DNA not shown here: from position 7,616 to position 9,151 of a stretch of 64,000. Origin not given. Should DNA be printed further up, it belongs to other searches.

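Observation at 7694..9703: Seven-haem c-type cytochrome fused to a TPR domain in a housekeeping neighbourhood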

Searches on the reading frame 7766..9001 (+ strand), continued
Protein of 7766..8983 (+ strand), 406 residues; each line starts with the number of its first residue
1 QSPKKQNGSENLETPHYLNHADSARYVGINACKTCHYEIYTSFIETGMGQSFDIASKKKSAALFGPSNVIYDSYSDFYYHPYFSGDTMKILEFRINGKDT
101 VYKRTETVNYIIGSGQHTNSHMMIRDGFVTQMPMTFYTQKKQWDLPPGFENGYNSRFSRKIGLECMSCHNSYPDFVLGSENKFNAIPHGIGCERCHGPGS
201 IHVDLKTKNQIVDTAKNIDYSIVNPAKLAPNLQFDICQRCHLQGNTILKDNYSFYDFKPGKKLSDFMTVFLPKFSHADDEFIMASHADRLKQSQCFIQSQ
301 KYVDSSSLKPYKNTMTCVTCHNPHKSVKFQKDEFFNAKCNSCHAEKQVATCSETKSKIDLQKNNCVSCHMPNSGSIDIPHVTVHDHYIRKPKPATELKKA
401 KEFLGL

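Call 71: find_encoding_contigs(protein=P0262, flank=7000, max_places=1)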
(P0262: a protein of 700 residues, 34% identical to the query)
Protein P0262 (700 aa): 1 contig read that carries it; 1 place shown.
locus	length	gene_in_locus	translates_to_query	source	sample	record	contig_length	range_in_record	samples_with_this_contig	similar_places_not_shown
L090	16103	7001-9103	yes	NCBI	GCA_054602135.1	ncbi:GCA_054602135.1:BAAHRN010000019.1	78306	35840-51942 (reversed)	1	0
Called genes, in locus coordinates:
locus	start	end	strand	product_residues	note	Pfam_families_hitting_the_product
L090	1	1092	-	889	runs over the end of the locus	PF12704:MacB_PCD, PF02687:FtsX, PF12704:MacB_PCD, PF02687:FtsX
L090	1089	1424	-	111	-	PF03551:PadR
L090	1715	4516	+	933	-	PF13620:CarboxypepD_reg, PF13715:CarbopepD_reg_2, PF07715:Plug, PF00593:TonB_dep_Rec_b-barrel, PF14905:OMP_b-brl_3 (faint), PF00593:TonB_dep_Rec_b-barrel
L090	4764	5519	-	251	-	PF00106:adh_short, PF01370:Epimerase (weak), PF08659:KR, PF13561:adh_short_C2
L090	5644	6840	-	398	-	PF01266:DAO, PF01946:Thi4 (weak), PF13450:NAD_binding_8 (weak), PF13738:Pyr_redox_3 (faint)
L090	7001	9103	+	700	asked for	PF14537:Cytochrom_c3_2 (faint), PF13371:TPR_9 (weak), PF13414:TPR_11 (weak), PF13424:TPR_12, PF13432:TPR_16 (weak), PF14559:TPR_19, PF13432:TPR_16 (weak), PF14559:TPR_19 (weak), +13 more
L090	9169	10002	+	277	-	PF13489:Methyltransf_23, PF08241:Methyltransf_11, PF08242:Methyltransf_12, PF13649:Methyltransf_25, PF13847:Methyltransf_31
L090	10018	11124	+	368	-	PF13421:Band_7_1, PF01145:Band_7, PF14237:GYF_2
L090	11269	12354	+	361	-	PF01155:HypA (faint)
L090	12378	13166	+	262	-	-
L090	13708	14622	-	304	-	-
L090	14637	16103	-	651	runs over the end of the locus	PF01433:Peptidase_M1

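Call 72: search_protein_families(library=ncbifam, proteins=[L085:2347-5748:+, L085:5800-6846:+, L088:2081-5806:+, L088:5857-6894:+], max_evalue=0.01)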
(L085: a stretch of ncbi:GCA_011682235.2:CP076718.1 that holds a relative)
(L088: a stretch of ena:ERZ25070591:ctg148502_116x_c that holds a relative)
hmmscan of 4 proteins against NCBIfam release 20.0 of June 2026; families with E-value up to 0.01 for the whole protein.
L085:2347-5748:+ (1134 aa): 3 families
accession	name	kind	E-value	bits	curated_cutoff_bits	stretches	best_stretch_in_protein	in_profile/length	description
NF052228.1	T9SS_PorZ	equivalog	1e-09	37.4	260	1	1006-1126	646-757/757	type IX secretion system anionic LPS delivery protein PorZ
NF033707.1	T9SS_sortase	equivalog_domain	0.00014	19.6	420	1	1027-1113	993-1078/1095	type IX secretion system sortase PorU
TIGR04183.1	Por_Secre_tail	domain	0.00064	19.7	23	1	1052-1113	9-61/72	T9SS type A sorting domain-containing protein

L085:5800-6846:+ (349 aa): 4 families
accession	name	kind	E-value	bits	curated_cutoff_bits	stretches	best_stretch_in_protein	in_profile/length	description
NF033709.1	PorV_fam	subfamily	5.9e-40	137.8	90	1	37-347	2-324/326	PorV/PorQ family protein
NF033711.1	T9SS_PorQ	equivalog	4.8e-23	81.7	220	1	35-208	22-192/335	type IX secretion system protein PorQ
NF033710.1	T9SS_OM_PorV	equivalog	8e-14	51.6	250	1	23-213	10-214/367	type IX secretion system outer membrane channel protein PorV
NF052325.1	PorVQ2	equivalog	2e-13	50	325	1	46-203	34-198/354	putative type IX sorting system protein PorV2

L088:2081-5806:+ (1242 aa): 5 families
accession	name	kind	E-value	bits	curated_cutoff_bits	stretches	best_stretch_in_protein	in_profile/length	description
NF033707.1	T9SS_sortase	equivalog_domain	5.4e-05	21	420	1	1134-1222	996-1084/1095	type IX secretion system sortase PorU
NF052228.1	T9SS_PorZ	equivalog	7.8e-05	21.3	260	1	1131-1216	667-743/757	type IX secretion system anionic LPS delivery protein PorZ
TIGR04183.1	Por_Secre_tail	domain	0.0014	18.6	23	1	1160-1215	13-60/72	T9SS type A sorting domain-containing protein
NF009276.0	PRK12633.1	equivalog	0.0021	17.8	383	1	1167-1234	130-200/234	flagellar basal body rod modification protein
NF005176.1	PRK06655.1-1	equivalog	0.0064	16.4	230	0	1161-1222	92-155/197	flagellar hook assembly protein FlgD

L088:5857-6894:+ (346 aa): 4 families
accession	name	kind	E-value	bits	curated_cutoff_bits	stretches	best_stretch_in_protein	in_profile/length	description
NF033709.1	PorV_fam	subfamily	6.7e-30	104.8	90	1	35-345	2-325/326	PorV/PorQ family protein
NF033711.1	T9SS_PorQ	equivalog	4.3e-24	85.2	220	1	12-207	5-192/335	type IX secretion system protein PorQ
NF052325.1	PorVQ2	equivalog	4.1e-10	39.1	325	2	15-201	5-197/354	putative type IX sorting system protein PorV2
NF033710.1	T9SS_OM_PorV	equivalog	2.5e-05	23.6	250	1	58-211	44-213/367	type IX secretion system outer membrane channel protein PorV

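Call 79: list_cluster_members(proteins=[P0125, P0130, P0139, P0150, P0164, P0178, P0185, P0212, P0213, P0224])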
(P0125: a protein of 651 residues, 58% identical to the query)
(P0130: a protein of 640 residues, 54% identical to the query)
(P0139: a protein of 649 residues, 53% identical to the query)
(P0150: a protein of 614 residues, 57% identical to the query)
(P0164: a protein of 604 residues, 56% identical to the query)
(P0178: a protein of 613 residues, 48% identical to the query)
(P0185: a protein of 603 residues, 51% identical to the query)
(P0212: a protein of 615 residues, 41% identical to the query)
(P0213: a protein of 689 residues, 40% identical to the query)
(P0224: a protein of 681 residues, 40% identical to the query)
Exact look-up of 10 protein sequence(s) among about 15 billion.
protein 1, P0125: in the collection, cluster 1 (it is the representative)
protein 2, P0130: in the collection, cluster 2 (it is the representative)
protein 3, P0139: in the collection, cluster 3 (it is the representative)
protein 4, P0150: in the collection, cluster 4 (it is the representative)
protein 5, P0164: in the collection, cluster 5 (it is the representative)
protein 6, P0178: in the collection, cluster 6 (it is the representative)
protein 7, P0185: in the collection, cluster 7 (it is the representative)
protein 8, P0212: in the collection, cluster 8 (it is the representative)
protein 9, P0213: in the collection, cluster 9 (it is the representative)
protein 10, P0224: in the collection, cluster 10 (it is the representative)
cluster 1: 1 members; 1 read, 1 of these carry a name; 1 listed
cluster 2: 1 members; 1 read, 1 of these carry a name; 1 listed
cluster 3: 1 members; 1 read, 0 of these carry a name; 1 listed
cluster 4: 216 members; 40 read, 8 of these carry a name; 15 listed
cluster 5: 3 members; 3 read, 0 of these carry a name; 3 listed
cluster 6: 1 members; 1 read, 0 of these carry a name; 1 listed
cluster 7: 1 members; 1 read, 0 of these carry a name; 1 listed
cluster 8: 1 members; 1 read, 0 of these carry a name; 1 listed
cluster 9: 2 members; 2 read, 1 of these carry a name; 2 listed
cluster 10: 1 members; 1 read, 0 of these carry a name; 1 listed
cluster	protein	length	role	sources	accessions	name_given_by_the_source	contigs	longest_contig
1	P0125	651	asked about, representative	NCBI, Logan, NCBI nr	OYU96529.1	MAG: pilus assembly protein TadD [Bacteroidetes bacterium B1(2017)]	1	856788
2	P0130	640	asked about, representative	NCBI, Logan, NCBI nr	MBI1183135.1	pilus assembly protein TadD [bacterium]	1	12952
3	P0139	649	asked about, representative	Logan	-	-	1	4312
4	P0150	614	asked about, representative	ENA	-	-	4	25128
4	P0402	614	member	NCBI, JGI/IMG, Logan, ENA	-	hypothetical protein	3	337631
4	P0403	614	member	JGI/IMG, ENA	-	hypothetical protein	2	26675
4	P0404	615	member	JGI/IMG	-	hypothetical protein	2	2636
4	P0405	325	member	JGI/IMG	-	Tfp pilus assembly protein PilF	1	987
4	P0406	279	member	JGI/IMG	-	tetratricopeptide (TPR) repeat protein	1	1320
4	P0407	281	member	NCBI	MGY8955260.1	MAG: multiheme c-type cytochrome, partial [Flavobacteriales bacterium]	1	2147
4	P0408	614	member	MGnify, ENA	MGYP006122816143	FL=1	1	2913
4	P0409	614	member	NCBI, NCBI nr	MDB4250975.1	multiheme c-type cytochrome [Flavobacteriales bacterium]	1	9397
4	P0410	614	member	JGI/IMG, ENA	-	-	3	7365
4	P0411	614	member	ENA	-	-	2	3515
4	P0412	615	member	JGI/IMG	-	-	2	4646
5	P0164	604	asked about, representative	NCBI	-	-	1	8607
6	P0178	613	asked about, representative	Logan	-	-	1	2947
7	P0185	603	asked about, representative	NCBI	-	-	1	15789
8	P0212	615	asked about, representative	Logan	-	-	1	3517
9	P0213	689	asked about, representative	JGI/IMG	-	Flp pilus assembly protein TadD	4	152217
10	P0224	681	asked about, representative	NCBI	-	-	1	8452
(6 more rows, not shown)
